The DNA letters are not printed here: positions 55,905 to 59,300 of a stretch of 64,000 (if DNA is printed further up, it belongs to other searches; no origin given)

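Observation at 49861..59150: BREX-like four-gene module without PglZ: DUF499 ATPase, small partner, DUF1156 methyltransferase, PLD-SNF2 helicase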

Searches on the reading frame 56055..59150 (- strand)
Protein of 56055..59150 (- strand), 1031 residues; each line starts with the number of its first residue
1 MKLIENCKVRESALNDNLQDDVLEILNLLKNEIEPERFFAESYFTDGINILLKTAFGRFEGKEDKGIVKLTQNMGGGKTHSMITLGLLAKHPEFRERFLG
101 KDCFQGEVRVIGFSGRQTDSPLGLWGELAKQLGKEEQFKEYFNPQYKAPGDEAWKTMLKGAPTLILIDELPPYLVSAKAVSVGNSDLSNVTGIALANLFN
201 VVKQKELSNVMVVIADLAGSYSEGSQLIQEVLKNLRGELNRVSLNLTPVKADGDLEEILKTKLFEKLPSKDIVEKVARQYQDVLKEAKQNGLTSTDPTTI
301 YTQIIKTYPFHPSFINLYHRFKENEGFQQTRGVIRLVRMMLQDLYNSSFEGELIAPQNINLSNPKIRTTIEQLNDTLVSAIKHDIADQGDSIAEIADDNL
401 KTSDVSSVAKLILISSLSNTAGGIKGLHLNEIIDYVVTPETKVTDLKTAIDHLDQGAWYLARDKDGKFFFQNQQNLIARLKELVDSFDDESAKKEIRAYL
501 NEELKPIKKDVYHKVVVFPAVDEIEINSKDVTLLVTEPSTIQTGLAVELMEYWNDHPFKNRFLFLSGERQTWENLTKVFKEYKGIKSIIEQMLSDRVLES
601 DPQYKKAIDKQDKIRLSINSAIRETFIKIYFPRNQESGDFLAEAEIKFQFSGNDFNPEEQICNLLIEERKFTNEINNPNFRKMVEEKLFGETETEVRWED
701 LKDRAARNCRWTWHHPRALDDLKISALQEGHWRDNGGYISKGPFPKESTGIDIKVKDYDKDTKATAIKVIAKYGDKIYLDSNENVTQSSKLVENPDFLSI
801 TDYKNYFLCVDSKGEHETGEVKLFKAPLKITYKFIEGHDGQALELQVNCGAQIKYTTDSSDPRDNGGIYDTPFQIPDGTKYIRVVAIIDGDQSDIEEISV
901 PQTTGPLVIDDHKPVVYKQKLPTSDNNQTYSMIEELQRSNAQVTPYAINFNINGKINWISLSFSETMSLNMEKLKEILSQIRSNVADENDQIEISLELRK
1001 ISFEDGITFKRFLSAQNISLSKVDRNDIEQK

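Call 3: search_protein_families(library=pfam, proteins=[window:56055-59150:-], max_evalue=0.01)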
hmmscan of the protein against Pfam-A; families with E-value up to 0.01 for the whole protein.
window:56055-59150:- (1031 aa): 3 families
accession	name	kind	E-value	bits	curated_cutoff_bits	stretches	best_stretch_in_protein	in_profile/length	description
PF04465.17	DUF499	-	1.5e-27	96.3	23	1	124-370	53-297/1024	Protein of unknown function (DUF499)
PF13287.12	Fn3_assoc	-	1.5e-09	38.3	23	1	844-895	2-54/59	Fn3 associated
PF13290.12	CHB_HEX_C_1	-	5.7e-08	33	22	1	840-892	9-61/67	Chitobiase/beta-hexosaminidase C-terminal domain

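Call 4: search_protein_families(library=padloc, proteins=[window:56055-59150:-], max_evalue=0.01)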
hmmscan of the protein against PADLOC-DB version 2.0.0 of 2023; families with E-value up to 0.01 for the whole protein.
window:56055-59150:- (1031 aa): 2 families
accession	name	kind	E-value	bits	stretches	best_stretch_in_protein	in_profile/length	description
PDLC02192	DUF499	-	1.1e-193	643.8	1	5-1030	6-1021/1022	-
PDLC00662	HmaC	-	5.1e-60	201.7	2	123-705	151-745/941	AAA+ ATPase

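Call 5: search_protein_families(library=ncbifam, proteins=[window:56055-59150:-], max_evalue=0.001)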
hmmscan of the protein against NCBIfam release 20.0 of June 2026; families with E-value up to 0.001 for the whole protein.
window:56055-59150:- (1031 aa): 1 family
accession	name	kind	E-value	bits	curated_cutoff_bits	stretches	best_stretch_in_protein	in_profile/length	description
NF042962.1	DUF499_antiphage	equivalog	3.2e-232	773.6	1200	1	5-1023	5-1021/1025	anti-phage-associated DUF499 domain-containing protein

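Call 26: search_solved_structures(query=window:56055-59150:-, max_evalue=0.01)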
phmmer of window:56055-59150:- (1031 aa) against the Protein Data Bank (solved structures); distinct sequences matched with E-value up to 0.01: 0.
